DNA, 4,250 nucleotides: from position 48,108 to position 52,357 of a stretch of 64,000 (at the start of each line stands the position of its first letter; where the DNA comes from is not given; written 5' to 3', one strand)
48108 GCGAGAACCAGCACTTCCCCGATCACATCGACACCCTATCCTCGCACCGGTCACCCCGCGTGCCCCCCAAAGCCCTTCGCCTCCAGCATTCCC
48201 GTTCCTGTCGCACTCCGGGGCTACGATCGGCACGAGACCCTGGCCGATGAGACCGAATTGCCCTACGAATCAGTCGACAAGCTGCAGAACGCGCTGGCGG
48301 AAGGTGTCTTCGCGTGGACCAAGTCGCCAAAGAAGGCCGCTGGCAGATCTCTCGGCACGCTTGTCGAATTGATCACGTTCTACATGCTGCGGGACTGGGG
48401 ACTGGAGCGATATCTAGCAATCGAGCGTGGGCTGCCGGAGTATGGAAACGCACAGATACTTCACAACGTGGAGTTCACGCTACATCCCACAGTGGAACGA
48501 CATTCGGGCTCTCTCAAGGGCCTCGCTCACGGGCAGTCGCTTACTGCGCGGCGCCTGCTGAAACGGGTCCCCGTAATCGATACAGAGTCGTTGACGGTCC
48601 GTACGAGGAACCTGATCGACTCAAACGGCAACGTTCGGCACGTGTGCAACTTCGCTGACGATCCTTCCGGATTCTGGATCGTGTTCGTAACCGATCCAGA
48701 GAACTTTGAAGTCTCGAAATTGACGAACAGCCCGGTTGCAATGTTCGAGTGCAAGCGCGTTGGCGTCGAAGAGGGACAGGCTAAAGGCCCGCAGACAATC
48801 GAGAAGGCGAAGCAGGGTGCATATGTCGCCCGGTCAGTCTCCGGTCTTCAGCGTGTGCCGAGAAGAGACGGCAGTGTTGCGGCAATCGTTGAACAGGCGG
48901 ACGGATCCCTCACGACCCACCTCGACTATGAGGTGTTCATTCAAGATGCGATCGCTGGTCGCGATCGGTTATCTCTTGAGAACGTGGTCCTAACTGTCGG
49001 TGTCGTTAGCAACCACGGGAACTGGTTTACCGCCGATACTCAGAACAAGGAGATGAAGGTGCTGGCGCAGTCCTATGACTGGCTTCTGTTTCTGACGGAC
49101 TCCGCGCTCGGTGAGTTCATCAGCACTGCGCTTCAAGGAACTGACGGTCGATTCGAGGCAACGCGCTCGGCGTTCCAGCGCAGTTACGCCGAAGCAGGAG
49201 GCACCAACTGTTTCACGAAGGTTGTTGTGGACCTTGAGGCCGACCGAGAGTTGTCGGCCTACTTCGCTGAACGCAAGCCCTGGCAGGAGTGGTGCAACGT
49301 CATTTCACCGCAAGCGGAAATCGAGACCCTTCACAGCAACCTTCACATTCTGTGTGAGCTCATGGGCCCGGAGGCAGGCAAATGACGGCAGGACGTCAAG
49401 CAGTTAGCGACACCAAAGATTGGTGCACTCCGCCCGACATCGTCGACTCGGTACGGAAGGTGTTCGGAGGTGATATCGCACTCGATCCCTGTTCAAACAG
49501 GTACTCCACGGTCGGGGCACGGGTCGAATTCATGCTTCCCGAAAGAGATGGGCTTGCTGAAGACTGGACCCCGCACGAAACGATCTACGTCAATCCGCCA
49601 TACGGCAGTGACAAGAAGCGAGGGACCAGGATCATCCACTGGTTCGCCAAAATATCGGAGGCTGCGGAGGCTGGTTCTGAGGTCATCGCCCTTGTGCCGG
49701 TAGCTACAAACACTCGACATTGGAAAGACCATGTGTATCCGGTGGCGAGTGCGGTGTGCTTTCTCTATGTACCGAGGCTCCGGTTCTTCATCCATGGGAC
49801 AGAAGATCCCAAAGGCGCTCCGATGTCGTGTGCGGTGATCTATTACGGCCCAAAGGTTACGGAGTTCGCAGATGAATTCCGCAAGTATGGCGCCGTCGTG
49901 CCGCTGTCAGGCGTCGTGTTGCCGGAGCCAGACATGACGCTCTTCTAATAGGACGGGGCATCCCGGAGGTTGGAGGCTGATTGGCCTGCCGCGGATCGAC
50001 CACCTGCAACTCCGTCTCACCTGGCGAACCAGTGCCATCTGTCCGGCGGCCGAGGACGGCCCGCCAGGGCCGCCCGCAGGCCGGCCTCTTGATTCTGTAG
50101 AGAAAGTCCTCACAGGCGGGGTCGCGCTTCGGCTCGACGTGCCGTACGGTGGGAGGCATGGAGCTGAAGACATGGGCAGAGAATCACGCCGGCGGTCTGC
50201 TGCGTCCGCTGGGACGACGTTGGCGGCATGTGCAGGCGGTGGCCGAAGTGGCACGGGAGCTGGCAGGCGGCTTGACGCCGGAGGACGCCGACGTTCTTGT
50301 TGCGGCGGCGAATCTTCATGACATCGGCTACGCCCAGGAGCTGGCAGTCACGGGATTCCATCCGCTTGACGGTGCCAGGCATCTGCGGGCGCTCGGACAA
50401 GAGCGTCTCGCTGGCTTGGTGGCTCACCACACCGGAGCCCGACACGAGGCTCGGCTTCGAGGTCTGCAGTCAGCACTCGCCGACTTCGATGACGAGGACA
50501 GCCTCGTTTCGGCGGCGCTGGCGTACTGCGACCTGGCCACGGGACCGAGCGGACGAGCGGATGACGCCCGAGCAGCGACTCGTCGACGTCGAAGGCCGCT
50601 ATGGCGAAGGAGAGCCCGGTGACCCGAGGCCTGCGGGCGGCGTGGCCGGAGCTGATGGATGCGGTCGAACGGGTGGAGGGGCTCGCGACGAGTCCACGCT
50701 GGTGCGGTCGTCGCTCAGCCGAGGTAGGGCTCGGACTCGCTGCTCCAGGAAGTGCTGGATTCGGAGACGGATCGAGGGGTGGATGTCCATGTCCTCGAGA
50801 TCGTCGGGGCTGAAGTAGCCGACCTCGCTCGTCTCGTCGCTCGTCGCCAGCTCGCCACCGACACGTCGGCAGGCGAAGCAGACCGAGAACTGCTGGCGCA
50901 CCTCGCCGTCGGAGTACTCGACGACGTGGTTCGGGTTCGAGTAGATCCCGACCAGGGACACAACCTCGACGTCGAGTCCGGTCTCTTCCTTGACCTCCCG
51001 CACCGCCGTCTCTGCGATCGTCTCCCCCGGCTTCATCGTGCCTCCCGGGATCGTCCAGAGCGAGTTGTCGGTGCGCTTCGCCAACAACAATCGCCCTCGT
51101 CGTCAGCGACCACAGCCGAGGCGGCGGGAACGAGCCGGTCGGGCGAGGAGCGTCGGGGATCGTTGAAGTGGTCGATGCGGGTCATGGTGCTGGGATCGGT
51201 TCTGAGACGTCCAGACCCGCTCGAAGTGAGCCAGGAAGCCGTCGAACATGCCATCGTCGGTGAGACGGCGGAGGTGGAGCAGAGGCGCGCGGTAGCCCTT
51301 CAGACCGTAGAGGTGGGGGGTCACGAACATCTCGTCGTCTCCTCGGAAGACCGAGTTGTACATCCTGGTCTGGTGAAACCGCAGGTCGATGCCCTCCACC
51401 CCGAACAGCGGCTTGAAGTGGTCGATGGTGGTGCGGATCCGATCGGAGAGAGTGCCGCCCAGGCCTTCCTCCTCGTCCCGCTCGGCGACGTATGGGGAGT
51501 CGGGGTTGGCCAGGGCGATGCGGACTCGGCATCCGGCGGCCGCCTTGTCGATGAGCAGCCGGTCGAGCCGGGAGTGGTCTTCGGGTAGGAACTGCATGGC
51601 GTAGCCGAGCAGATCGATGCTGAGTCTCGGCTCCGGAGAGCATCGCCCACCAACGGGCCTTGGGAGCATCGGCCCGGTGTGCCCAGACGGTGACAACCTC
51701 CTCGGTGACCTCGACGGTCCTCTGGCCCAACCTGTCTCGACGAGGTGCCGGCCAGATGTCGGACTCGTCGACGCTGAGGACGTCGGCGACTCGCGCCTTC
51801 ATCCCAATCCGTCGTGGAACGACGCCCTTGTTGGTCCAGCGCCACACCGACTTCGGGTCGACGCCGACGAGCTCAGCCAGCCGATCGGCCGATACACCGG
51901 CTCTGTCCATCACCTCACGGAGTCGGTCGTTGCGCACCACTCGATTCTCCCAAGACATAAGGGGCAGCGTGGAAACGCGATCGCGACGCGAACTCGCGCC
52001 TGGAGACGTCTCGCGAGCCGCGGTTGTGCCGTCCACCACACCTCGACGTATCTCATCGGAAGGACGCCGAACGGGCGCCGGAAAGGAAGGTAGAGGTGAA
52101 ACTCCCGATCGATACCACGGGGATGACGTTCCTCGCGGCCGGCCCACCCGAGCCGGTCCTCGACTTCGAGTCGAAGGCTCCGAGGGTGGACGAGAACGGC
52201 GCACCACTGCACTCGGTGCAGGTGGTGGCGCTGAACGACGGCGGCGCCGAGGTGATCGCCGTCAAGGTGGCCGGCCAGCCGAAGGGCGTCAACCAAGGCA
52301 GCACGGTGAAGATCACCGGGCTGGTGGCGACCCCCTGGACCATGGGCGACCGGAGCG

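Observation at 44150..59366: Three direct copies of the tRNA-Arg(ACG) 3' half bound two tandem integrated elements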

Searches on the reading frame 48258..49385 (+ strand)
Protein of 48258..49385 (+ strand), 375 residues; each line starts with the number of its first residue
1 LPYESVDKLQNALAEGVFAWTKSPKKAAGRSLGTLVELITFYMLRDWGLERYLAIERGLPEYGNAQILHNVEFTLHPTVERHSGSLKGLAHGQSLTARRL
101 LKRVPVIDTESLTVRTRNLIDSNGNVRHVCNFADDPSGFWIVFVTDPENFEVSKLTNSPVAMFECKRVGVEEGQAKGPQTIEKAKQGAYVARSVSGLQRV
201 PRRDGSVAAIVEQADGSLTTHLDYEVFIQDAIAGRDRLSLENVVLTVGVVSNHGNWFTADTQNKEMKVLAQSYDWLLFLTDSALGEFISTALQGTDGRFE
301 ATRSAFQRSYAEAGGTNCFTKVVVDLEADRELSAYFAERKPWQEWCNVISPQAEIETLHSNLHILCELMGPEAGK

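Call 11: search_protein_families(library=pfam, proteins=[window:48258-49385:+], max_evalue=0.01)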
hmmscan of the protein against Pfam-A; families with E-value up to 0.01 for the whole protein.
window:48258-49385:+ (375 aa): 0 families

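Call 54: search_protein_families(library=ncbifam, proteins=[window:48258-49385:+], max_evalue=0.01)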
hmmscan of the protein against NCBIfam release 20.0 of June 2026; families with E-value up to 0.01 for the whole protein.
window:48258-49385:+ (375 aa): 0 families

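Call 55: search_protein_families(library=padloc, proteins=[window:48258-49385:+], max_evalue=0.01)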
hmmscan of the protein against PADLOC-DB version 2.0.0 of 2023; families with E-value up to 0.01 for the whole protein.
window:48258-49385:+ (375 aa): 1 family
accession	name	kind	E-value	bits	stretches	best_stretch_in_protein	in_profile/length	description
PDLC03437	REase_II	-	0.00061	17.2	0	21-80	14-72/381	Type II restriction enzyme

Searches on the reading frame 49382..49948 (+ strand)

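Call 11: search_protein_families(library=pfam, proteins=[window:49382-49948:+], max_evalue=0.01)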
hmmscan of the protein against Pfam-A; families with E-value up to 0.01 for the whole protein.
window:49382-49948:+ (188 aa): 1 family
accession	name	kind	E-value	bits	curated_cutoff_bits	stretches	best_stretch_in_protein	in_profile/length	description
PF05869.16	Dam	-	6.5e-15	55.6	28.1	1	10-154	8-142/169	DNA N-6-adenine-methyltransferase (Dam)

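Call 54: search_protein_families(library=ncbifam, proteins=[window:49382-49948:+], max_evalue=0.01)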
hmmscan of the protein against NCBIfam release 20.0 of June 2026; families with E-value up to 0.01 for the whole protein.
window:49382-49948:+ (188 aa): 1 family
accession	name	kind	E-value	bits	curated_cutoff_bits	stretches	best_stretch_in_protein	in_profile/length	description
TIGR01712.1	phage_N6A_met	equivalog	5.9e-08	32.4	97.05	1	10-119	10-109/165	phage N-6-adenine-methyltransferase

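Call 55: search_protein_families(library=padloc, proteins=[window:49382-49948:+], max_evalue=0.01)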
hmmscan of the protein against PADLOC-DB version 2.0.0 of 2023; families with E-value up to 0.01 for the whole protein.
window:49382-49948:+ (188 aa): 1 family
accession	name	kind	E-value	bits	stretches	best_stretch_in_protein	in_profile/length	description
PDLC03726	oMTase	-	2.6e-11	41.8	1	8-135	8-123/140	orphan methyltransferase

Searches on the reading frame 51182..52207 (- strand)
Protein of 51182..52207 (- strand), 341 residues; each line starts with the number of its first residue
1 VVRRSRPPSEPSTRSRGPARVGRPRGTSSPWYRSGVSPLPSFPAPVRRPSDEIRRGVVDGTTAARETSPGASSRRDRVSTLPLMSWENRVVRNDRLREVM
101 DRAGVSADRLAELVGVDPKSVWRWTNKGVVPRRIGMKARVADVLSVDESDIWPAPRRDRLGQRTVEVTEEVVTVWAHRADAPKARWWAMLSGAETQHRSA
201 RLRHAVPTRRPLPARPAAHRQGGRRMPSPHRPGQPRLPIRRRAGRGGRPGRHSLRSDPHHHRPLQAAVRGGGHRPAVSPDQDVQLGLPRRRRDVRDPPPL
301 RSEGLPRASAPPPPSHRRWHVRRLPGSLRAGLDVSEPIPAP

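Call 11: search_protein_families(library=pfam, proteins=[window:51182-52207:-], max_evalue=0.01)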
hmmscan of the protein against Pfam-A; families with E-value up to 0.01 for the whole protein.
window:51182-52207:- (341 aa): 2 families
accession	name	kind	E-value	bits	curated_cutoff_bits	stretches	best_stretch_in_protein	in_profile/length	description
PF13560.12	HTH_31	-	5.7e-05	23.8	27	1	95-149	5-59/64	Helix-turn-helix domain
PF12728.13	HTH_17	-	0.0041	17.8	27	0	110-140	7-38/51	Helix-turn-helix domain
